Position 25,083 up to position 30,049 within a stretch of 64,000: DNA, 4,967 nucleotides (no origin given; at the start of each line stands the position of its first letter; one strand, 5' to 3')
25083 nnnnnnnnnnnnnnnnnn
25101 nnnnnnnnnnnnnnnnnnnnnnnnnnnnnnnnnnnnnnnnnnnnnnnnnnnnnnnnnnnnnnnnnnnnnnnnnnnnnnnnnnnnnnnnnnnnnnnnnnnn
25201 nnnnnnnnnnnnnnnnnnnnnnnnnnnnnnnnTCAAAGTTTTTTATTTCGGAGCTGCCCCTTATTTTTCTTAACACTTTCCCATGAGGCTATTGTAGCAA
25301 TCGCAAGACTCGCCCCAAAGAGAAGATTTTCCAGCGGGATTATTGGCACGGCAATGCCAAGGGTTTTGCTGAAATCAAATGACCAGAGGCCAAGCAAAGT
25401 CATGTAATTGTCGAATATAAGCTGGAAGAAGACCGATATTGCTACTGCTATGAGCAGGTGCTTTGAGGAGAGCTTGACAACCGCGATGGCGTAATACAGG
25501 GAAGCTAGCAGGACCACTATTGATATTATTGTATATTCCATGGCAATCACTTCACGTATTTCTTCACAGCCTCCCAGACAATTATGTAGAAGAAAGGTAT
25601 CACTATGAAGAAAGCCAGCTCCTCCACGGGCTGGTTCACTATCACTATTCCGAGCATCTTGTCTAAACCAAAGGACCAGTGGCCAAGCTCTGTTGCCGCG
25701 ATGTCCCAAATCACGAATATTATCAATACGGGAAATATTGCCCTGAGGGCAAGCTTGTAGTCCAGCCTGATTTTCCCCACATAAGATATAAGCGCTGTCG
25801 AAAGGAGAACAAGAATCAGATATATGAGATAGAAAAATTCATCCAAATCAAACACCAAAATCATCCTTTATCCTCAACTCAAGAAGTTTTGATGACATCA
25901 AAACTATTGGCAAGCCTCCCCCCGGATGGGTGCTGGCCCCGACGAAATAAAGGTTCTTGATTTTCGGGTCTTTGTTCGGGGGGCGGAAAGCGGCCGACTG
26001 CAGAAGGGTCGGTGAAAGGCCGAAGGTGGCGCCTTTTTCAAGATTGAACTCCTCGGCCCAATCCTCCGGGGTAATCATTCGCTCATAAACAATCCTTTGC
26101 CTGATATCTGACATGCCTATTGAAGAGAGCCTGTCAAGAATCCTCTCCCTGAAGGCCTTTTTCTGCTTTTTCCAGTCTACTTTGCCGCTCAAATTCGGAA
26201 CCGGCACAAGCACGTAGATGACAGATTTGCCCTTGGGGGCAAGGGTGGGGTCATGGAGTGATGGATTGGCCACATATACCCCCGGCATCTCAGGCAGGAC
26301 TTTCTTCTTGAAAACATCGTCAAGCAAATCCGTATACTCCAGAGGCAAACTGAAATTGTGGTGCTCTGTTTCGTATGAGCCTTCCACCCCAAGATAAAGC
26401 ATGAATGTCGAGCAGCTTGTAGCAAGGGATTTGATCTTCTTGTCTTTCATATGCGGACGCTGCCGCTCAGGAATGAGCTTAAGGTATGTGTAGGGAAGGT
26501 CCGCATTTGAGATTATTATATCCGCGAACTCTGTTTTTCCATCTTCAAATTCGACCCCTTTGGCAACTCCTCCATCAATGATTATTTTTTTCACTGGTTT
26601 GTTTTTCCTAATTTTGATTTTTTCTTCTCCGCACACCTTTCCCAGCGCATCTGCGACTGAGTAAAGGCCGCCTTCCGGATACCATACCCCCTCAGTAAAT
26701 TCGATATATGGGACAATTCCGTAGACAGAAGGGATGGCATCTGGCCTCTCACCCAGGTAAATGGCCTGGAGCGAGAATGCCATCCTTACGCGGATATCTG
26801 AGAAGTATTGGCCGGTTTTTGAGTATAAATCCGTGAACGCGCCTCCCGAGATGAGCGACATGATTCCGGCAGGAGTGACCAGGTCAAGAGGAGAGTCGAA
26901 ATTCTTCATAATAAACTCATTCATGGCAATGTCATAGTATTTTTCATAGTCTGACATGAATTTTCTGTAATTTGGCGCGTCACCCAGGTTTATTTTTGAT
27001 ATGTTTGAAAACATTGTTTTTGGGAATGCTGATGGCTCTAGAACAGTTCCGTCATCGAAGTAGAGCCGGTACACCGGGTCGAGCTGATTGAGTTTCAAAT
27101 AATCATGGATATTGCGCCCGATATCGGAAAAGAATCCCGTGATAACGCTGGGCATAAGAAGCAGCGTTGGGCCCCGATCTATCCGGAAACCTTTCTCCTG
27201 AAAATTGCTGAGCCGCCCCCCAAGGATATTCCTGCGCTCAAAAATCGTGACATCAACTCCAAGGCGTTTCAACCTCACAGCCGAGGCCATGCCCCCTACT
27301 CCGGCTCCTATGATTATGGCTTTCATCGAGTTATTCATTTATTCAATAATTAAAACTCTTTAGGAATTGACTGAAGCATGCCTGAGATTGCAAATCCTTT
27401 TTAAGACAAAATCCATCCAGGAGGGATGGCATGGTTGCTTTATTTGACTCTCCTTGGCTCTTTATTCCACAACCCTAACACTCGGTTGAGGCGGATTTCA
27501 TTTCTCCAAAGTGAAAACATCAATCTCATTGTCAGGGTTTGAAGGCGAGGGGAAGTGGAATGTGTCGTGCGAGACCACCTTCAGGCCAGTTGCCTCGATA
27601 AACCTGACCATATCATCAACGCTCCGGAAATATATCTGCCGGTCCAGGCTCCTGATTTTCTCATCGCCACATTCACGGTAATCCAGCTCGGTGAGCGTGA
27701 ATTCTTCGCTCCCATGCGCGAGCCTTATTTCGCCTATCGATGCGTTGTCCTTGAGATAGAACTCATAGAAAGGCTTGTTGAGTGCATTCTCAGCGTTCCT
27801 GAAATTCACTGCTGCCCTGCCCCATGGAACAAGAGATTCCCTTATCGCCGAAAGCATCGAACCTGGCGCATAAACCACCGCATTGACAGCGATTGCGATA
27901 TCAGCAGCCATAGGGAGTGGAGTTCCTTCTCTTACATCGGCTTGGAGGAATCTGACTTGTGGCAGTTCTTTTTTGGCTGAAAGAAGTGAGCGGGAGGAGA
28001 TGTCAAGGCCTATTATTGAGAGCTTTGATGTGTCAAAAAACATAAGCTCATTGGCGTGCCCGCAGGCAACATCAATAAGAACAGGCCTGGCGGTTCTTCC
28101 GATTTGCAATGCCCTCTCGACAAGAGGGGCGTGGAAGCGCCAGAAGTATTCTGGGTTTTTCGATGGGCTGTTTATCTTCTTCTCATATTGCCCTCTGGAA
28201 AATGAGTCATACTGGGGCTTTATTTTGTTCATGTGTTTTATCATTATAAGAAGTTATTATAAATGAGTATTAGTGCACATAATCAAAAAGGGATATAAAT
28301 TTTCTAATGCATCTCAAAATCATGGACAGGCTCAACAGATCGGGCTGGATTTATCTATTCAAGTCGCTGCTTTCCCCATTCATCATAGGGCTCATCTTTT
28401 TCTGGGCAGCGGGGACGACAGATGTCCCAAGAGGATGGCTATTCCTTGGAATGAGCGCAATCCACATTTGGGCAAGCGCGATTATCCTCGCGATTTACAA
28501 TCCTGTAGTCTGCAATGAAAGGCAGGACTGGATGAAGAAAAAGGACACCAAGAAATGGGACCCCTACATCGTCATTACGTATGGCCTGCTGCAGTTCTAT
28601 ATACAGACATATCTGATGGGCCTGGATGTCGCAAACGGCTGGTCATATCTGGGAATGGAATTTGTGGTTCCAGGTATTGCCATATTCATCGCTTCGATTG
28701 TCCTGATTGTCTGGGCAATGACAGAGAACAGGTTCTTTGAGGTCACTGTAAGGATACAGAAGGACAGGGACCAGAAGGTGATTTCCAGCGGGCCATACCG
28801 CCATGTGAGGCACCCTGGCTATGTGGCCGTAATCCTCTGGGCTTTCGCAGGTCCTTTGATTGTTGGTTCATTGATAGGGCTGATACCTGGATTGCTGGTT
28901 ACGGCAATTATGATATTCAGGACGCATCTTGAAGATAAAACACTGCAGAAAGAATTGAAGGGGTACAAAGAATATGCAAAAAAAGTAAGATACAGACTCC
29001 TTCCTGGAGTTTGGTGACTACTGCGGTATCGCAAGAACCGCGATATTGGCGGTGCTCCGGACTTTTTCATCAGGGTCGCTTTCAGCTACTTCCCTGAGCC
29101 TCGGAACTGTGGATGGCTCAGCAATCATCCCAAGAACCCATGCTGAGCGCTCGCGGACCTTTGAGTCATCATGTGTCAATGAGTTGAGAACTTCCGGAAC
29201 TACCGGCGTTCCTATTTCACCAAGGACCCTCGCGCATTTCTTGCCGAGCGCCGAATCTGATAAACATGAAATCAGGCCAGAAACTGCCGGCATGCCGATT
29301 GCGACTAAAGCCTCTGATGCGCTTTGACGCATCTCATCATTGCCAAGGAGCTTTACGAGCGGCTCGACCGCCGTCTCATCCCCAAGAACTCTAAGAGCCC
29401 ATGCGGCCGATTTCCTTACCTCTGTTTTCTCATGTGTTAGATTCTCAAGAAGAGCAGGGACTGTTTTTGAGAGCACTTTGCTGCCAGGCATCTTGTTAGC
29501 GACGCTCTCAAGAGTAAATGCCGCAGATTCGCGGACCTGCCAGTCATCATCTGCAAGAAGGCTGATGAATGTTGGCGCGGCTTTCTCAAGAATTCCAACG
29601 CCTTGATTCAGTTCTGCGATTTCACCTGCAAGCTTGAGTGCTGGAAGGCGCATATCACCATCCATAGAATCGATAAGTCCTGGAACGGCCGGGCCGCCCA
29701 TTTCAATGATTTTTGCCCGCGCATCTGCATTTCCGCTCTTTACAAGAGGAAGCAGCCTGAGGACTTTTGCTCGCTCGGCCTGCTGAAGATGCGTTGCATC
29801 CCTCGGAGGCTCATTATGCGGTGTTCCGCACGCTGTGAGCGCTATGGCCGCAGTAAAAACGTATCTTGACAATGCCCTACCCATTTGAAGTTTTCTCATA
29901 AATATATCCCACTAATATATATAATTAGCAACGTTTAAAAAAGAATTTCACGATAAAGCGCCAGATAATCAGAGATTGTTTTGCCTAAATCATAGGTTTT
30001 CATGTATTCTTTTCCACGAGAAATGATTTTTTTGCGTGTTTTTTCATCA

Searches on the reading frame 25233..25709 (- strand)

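Call 3: search_protein_families(library=pfam, proteins=[window:25233-25709:-], max_evalue=0.01)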
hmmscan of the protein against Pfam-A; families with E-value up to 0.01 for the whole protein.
window:25233-25709:- (158 aa): 1 family
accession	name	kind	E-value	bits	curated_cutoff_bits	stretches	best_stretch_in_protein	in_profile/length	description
PF18916.5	Lycopene_cyc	-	3.4e-05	24.8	27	1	59-143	4-89/92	Lycopene cyclase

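Call 4: search_protein_families(library=ncbifam, proteins=[window:25233-25709:-], max_evalue=0.01)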
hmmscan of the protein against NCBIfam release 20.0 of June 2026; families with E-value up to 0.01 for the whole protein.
window:25233-25709:- (158 aa): 1 family
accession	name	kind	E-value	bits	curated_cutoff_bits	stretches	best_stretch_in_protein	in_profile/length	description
TIGR03462.1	CarR_dom_SF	subfamily_domain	2.7e-10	40.6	39.4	1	61-141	5-86/89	lycopene cyclase domain-containing protein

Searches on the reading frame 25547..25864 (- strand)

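Call 3: search_protein_families(library=pfam, proteins=[window:25547-25864:-], max_evalue=0.01)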
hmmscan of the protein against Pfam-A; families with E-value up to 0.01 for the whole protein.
window:25547-25864:- (105 aa): 1 family
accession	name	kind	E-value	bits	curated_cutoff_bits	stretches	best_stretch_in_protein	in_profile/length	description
PF18916.5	Lycopene_cyc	-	1.9e-08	35.2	27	1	12-98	4-90/92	Lycopene cyclase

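Call 4: search_protein_families(library=ncbifam, proteins=[window:25547-25864:-], max_evalue=0.01)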
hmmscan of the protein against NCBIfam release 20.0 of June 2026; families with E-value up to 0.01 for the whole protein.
window:25547-25864:- (105 aa): 1 family
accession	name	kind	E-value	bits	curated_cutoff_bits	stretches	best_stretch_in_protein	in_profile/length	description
TIGR03462.1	CarR_dom_SF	subfamily_domain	6.6e-12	45.8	39.4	1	11-93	2-85/89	lycopene cyclase domain-containing protein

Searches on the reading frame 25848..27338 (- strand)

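Call 3: search_protein_families(library=pfam, proteins=[window:25848-27338:-], max_evalue=0.01)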
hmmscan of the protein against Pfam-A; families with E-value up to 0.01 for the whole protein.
window:25848-27338:- (496 aa): 11 families
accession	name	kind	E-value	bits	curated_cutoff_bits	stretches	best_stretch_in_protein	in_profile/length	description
PF01593.30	Amino_oxidase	-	1e-30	107.8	19.8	1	15-478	2-430/443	Flavin containing amine oxidoreductase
PF13450.12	NAD_binding_8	-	8e-14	52.1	21.9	1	9-63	1-55/68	NAD(P)-binding Rossmann-like domain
PF01266.30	DAO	-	1e-08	35.6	27.9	1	7-40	2-35/353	FAD dependent oxidoreductase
PF07992.20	Pyr_redox_2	-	2.2e-07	31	26.1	1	6-43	2-40/291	Pyridine nucleotide-disulphide oxidoreductase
PF12831.13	FAD_oxidored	-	1.1e-06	28.7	27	1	8-78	3-69/416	FAD dependent oxidoreductase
PF03486.20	HI0933_like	-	1.9e-05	24.7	50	0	6-42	2-38/244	HI0933-like protein Rossmann domain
PF00070.33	Pyr_redox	-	5.4e-05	24.1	22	1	6-39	1-34/82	Pyridine nucleotide-disulphide oxidoreductase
PF00890.30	FAD_binding_2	-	0.00042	20.1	20.4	1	7-40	2-35/414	FAD binding domain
PF13738.12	Pyr_redox_3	-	0.00063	19.5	30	1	8-38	1-32/305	Pyridine nucleotide-disulphide oxidoreductase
PF01262.27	AlaDh_PNT_C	-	0.0009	19.2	23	1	6-38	30-62/214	Alanine dehydrogenase/PNT, C-terminal domain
PF01494.25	FAD_binding_3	-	0.0018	18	22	1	6-37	3-34/349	FAD binding domain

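Call 4: search_protein_families(library=ncbifam, proteins=[window:25848-27338:-], max_evalue=0.01)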
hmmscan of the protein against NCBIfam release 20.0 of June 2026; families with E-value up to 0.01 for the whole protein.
window:25848-27338:- (496 aa): 63 families (the best 25 are shown)
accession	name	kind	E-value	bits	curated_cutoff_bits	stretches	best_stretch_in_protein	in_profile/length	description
TIGR02734.1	crtI_fam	subfamily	1.3e-144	482.6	238.1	1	7-493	1-491/504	phytoene desaturase family protein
NF058655.1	CrtID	equivalog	3e-113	379.2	640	1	8-485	2-476/478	bifunctional phytoene desaturase/3,4-desaturase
NF042421.1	hydcarot_desat_CrtD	equivalog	1.9e-71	241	500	1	6-486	3-479/487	1-hydroxycarotenoid 3,4-desaturase CrtD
NF045637.1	carotdesatCrtDProt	equivalog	2.1e-68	231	580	1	8-485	2-477/485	1-hydroxycarotenoid 3,4-desaturase CrtD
TIGR02730.1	carot_isom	equivalog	3.8e-34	118.4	586.9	2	215-495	218-493/493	carotenoid isomerase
NF045689.1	BCarotKetCrtO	equivalog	1e-23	83.7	1000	2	349-476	384-523/563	beta-carotene ketolase CrtO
TIGR02733.1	desat_CrtD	equivalog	2.8e-20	72.4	549.7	2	180-484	183-482/492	C-3',4' desaturase CrtD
NF005560.0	PRK07233.1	equivalog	2.6e-18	66.1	252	2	215-323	188-295/435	hypothetical protein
NF005547.0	PRK07208.1-3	equivalog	2e-13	49.9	380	2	1-56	1-56/465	hypothetical protein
TIGR03467.1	HpnE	equivalog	1.6e-12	47.5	283.05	1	8-61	2-57/430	hydroxysqualene dehydroxylase HpnE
TIGR00562.1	proto_IX_ox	equivalog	2.2e-09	36.5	97.85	1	6-92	4-92/470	protoporphyrinogen oxidase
NF008845.0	PRK11883.1-5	equivalog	4.6e-08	31.8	560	1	3-61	3-67/468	protoporphyrinogen oxidase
NF005548.0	PRK07208.1-4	equivalog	2.8e-07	29.5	389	1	6-57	5-56/488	hypothetical protein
NF009410.0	PRK12771.1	subfamily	5.9e-07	28.4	516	1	6-55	140-188/566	NAD(P)-binding protein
NF033623.1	urate_HpxO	equivalog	1.8e-06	27.2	500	1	6-36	1-31/381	FAD-dependent urate hydroxylase HpxO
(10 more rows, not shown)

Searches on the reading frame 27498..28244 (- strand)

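Call 3: search_protein_families(library=pfam, proteins=[window:27498-28244:-], max_evalue=0.01)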
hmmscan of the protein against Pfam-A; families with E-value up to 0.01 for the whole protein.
window:27498-28244:- (248 aa): 4 families
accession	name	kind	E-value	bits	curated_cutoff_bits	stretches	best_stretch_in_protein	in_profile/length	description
PF13649.12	Methyltransf_25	-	5.8e-07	30.6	27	1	57-140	2-95/97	Methyltransferase domain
PF08242.18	Methyltransf_12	-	3.5e-05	24.9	30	1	57-142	1-96/98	Methyltransferase domain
PF08241.18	Methyltransf_11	-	9e-05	23.5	21.2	1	58-143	2-92/95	Methyltransferase domain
PF13847.12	Methyltransf_31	-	0.00025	21.2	27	1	56-155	7-118/145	Methyltransferase domain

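Call 4: search_protein_families(library=ncbifam, proteins=[window:27498-28244:-], max_evalue=0.01)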
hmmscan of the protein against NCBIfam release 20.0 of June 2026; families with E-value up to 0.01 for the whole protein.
window:27498-28244:- (248 aa): 5 families
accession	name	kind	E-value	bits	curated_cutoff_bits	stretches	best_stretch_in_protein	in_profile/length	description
NF002463.0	PRK01683.1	equivalog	4e-07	29.9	297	1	46-123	25-102/258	trans-aconitate 2-methyltransferase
NF045667.1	MTase_DVU1556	equivalog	0.0022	17.5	155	1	42-111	11-81/213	DVU_1556 family methyltransferase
NF001244.0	PRK00216.1-5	equivalog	0.003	16.9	216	1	51-164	47-172/236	bifunctional demethylmenaquinone methyltransferase/2-methoxy-6-polyprenyl-1,4-benzoquinol methylase UbiE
TIGR02072.1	BioC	equivalog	0.0056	16.5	184.95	0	47-121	29-105/244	malonyl-ACP O-methyltransferase BioC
TIGR01934.1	MenG_MenH_UbiE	subfamily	0.0073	15.6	158.35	0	50-106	37-99/223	ubiquinone/menaquinone biosynthesis methyltransferase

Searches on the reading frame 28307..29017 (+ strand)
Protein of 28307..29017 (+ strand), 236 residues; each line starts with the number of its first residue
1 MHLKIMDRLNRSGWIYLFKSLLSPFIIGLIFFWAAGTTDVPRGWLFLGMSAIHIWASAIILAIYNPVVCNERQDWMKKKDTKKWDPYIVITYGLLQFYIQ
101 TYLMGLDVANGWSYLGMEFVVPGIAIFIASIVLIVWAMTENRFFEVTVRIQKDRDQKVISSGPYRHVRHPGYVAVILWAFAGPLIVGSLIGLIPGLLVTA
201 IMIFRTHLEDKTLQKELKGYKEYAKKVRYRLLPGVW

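Call 3: search_protein_families(library=pfam, proteins=[window:28307-29017:+], max_evalue=0.01)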
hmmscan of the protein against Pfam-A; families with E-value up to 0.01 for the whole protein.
window:28307-29017:+ (236 aa): 6 families
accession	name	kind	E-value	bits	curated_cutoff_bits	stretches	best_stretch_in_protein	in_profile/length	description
PF04140.19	ICMT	-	7.6e-13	49.2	24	1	124-214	2-94/95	Isoprenylcysteine carboxyl methyltransferase (ICMT) family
PF04191.18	PEMT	-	2.4e-11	44.4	25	1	121-215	4-100/105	Phospholipid methyltransferase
PF07298.16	NnrU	-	0.00013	22.1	24.7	1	112-210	63-143/188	NnrU protein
PF06966.17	DUF1295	-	0.0015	18.5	20.4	1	120-227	121-235/235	Protein of unknown function (DUF1295)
PF01222.22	ERG4_ERG24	-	0.0023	17.2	27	1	149-236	342-432/432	Ergosterol biosynthesis ERG4/ERG24 family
PF06305.16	LapA_dom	-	0.0061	16.9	28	0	185-219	24-58/64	Lipopolysaccharide assembly protein A domain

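Call 4: search_protein_families(library=ncbifam, proteins=[window:28307-29017:+], max_evalue=0.01)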
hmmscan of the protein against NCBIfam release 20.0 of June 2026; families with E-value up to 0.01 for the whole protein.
window:28307-29017:+ (236 aa): 2 families
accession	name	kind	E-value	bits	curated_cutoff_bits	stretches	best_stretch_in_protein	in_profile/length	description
NF040696.1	isopcys_mtase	equivalog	2.6e-12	47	160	1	117-234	72-189/190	protein-S-isoprenylcysteine O-methyltransferase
NF045656.1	MeththiolMtaseMddA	equivalog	0.00072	18.9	270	1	145-228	152-234/238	methanethiol S-methyltransferase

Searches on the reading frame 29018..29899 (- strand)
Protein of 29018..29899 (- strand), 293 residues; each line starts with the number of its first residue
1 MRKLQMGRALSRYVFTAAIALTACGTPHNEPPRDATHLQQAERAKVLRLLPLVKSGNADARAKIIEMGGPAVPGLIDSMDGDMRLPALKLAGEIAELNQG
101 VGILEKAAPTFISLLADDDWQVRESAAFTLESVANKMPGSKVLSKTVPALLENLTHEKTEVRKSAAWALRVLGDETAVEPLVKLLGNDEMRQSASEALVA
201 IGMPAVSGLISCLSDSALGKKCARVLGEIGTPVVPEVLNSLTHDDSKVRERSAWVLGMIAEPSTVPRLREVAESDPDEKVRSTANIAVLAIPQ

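Call 38: search_protein_families(library=pfam, proteins=[window:29018-29899:-], max_evalue=0.001)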
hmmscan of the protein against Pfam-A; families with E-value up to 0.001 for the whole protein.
window:29018-29899:- (293 aa): 7 families
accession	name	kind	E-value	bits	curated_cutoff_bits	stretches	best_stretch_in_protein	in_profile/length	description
PF13646.12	HEAT_2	-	2e-36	124.6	27.7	3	109-198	2-87/88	HEAT repeats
PF02985.28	HEAT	-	2.7e-21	74.1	23.5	2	109-135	3-29/31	HEAT repeat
PF13513.12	HEAT_EZ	-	8.6e-19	68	27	2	120-169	1-52/55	HEAT-like repeat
PF03130.22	HEAT_PBS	-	5.5e-18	63.8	20.9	1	161-186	1-26/27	PBS lyase HEAT-like repeat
PF00514.29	Arm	-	2.4e-11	43.7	20.6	1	146-171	13-38/41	Armadillo/beta-catenin-like repeat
PF22646.2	PPP2R1A-like_HEAT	-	9.9e-06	26.3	27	1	109-167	10-68/78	PPP2R1A-like HEAT repeat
PF24714.1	TOR1L1_N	-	0.00041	20.2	43.3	0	103-155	208-258/281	TORTIFOLIA1 N-terminal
